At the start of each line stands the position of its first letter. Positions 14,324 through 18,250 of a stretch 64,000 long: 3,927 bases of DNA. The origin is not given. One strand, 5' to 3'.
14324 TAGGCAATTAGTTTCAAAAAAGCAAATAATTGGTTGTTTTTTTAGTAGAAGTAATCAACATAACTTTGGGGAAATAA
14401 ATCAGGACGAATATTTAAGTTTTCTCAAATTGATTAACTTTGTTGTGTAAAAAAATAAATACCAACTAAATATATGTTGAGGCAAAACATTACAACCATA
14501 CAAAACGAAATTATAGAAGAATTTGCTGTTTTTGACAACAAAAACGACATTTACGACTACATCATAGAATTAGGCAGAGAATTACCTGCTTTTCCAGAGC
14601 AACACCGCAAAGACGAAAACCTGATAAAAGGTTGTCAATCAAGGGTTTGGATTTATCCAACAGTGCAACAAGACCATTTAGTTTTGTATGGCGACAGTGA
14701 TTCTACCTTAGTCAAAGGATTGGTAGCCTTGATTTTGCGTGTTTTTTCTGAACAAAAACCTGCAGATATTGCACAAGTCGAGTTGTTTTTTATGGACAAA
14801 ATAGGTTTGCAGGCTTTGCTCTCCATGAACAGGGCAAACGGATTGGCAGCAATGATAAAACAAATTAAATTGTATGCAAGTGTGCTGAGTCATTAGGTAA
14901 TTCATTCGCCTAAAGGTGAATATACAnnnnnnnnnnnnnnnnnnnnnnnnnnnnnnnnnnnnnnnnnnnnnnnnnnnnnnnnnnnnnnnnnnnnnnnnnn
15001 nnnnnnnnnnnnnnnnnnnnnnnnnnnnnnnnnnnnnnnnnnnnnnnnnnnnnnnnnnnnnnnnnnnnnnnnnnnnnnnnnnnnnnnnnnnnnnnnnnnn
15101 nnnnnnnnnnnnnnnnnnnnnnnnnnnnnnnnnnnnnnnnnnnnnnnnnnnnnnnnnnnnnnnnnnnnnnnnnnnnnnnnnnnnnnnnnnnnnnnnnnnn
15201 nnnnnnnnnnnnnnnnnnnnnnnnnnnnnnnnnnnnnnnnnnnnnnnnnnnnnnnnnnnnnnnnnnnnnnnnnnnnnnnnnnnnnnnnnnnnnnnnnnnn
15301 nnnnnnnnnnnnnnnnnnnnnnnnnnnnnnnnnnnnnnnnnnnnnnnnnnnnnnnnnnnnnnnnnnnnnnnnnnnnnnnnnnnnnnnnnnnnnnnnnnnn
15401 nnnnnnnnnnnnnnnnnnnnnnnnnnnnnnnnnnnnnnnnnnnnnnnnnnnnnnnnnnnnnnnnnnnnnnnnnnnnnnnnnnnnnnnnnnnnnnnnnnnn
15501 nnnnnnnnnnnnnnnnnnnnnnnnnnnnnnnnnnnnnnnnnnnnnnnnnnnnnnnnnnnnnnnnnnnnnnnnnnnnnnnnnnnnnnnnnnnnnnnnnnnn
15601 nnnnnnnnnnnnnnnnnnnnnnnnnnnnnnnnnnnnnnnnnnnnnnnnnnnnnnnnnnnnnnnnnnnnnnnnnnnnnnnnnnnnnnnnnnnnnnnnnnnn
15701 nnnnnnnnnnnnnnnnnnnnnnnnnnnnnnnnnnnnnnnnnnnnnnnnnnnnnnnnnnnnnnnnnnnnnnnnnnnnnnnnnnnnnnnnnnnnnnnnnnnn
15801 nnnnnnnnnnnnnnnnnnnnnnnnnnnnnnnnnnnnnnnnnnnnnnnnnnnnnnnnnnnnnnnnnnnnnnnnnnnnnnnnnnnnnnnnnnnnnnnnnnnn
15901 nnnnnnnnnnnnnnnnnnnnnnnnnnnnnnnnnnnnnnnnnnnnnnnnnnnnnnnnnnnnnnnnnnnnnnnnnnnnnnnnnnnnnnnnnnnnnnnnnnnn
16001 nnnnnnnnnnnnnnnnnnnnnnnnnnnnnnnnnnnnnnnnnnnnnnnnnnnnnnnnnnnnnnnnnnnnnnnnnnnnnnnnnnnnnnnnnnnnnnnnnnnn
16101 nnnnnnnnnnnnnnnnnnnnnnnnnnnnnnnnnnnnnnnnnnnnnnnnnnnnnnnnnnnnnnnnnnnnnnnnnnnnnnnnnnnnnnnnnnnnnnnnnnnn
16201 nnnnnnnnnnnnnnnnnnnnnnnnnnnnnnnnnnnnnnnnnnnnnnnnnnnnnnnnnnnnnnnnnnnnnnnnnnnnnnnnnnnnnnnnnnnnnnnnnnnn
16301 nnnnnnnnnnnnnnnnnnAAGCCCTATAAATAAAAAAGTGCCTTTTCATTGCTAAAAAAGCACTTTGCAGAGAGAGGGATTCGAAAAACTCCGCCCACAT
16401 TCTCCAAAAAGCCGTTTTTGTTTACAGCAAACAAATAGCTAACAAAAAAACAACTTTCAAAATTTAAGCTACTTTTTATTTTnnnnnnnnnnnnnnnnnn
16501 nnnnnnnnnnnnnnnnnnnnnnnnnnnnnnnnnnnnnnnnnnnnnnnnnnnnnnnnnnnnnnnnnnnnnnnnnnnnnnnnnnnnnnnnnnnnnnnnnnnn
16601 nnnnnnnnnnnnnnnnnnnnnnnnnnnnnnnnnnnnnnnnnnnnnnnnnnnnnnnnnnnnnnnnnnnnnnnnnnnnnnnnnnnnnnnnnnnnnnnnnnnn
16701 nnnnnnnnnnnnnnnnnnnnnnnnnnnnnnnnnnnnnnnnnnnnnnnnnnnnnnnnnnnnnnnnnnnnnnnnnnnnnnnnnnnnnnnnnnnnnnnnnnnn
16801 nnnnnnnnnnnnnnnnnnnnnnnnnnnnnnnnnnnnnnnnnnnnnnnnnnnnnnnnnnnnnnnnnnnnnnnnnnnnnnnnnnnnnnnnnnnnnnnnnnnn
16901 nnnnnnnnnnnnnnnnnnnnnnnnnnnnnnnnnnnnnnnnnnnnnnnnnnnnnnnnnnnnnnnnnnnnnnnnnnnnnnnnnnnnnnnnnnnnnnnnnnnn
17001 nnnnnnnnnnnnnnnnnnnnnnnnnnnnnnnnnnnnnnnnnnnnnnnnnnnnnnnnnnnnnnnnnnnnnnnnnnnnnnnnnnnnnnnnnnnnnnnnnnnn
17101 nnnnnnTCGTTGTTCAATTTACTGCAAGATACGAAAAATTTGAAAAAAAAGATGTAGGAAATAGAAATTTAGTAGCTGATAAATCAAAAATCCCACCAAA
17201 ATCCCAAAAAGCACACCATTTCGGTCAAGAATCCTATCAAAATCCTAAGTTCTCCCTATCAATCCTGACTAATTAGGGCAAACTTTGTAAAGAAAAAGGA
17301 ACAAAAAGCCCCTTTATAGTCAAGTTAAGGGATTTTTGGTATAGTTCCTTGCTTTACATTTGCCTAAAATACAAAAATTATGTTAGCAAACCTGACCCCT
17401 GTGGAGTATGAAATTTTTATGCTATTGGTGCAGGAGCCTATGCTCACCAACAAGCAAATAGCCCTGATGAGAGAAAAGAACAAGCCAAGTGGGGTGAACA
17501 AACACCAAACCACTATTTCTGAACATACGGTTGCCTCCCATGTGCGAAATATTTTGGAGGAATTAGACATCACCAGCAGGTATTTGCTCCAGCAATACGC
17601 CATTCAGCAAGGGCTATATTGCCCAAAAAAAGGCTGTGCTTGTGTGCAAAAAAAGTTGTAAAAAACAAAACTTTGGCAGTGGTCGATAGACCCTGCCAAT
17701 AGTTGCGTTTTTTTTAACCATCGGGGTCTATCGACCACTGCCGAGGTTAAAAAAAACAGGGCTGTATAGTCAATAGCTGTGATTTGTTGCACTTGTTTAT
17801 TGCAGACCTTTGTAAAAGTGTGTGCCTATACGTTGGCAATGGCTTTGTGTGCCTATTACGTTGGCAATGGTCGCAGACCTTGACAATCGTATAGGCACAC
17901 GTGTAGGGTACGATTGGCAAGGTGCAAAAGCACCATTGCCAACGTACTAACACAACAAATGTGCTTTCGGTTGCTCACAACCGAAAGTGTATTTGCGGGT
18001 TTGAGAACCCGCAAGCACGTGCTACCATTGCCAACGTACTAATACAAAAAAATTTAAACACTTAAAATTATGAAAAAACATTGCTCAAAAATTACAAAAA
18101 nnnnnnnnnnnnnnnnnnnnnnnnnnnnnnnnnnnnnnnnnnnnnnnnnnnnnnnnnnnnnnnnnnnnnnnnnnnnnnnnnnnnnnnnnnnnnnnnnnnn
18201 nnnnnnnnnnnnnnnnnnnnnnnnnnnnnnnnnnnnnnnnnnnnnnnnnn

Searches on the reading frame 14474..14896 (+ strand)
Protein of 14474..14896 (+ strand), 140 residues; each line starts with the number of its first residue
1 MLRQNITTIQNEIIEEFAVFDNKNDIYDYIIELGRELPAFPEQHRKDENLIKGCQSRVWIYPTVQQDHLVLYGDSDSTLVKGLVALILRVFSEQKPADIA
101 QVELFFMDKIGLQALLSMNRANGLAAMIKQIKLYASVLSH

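Call 60: search_protein_families(library=pfam, proteins=[window:14474-14896:+], max_evalue=0.01)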
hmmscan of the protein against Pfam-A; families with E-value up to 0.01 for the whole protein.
window:14474-14896:+ (140 aa): 1 family
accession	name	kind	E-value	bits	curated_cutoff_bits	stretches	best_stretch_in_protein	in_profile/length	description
PF02657.20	SufE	-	3.2e-41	140.3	27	1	14-132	1-119/121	Fe-S metabolism associated domain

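Call 84: list_cluster_members(proteins=[P0001, window:14474-14896:+, window:46675-47238:+, window:6612-7109:-])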
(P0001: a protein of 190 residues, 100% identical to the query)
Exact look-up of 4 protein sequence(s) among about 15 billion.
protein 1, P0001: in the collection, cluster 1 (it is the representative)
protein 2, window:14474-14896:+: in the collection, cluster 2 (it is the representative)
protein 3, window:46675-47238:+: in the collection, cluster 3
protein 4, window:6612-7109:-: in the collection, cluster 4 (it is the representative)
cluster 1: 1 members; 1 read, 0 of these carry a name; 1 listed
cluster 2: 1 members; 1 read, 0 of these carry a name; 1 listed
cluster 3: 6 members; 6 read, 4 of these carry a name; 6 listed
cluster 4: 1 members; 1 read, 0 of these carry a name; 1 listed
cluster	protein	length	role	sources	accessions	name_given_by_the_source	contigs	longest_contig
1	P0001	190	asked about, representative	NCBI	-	-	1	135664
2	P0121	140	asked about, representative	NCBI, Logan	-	-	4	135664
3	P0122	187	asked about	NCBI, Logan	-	-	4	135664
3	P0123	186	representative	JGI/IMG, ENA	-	tellurium resistance protein TerD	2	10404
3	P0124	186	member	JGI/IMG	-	tellurium resistance protein TerD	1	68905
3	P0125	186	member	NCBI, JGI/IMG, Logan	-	tellurium resistance protein TerD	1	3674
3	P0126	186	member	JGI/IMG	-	tellurium resistance protein TerD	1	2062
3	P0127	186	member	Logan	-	-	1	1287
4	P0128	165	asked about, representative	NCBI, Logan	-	-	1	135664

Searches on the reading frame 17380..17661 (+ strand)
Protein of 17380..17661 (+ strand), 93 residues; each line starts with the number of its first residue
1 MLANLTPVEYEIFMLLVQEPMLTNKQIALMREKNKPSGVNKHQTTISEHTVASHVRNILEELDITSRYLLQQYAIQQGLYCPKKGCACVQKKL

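Call 61: search_protein_families(library=pfam, proteins=[window:17380-17661:+], max_evalue=0.01)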
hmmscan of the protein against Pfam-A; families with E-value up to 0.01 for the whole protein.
window:17380-17661:+ (93 aa): 1 family
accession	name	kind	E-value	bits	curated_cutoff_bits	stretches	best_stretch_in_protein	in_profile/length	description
PF00196.25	GerE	-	9.1e-06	25.7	23.5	1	45-70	28-53/57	Bacterial regulatory proteins, luxR family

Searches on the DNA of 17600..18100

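Call 72: search_rna_families(source=window, start=17600, end=18100, threshold=evalue, max_evalue=1)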
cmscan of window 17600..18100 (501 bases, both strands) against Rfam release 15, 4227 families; matches with E-value up to 1: 13.
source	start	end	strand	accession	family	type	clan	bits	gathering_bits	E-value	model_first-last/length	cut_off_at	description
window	17667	17749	-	RF04237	mir-1490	Gene; miRNA;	-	33.1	75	5.8e-06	1-77/77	no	mir-1490 microRNA precursor family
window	17668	17750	+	RF04237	mir-1490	Gene; miRNA;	-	32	75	1.3e-05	1-77/77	no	mir-1490 microRNA precursor family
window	17671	17748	+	RF04024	mir-9571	Gene; miRNA;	-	27.5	100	0.0033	1-86/86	no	mir-9571 microRNA precursor family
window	17854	17949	+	RF01061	mir-548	Gene; miRNA;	-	26.3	90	0.0077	1-84/84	no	mir-548 microRNA precursor family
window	17674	17743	+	RF03694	mir-266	Gene; miRNA;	-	26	80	0.0086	1-83/83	no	mir-266 microRNA precursor family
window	17854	17949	-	RF01061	mir-548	Gene; miRNA;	-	25.9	90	0.01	1-84/84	no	mir-548 microRNA precursor family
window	17668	17747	-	RF04106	mir-1303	Gene; miRNA;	-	25.2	107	0.016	1-85/85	no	mir-1303 microRNA precursor family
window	17914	17997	-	RF00386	Entero_5_CRE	Cis-reg;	-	22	46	0.012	1-90/90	no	Enterovirus 5' cloverleaf cis-acting replication element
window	17661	17755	-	RF00742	MIR162_1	Gene; miRNA;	CL00150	20.3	75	0.077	1-112/112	no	MIR162_1 microRNA precursor family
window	17847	17900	-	RF00965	mir-549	Gene; miRNA;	-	20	93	0.26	1-72/72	no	mir-549 microRNA precursor family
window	17788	17859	+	RF03137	S15-Methanomicrobia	Cis-reg; leader;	CL00121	20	42.2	0.31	1-74/74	no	S15-Methanomicrobia ribosomal protein leader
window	17666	17758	-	RF04063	MIR2629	Gene; miRNA;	-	19.7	60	0.032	1-66/66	no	MIR2629 microRNA precursor family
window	17677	17740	+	RF01494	rliD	Gene; antisense;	-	11.6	50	0.83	270-327/327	no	Listeria sRNA rliD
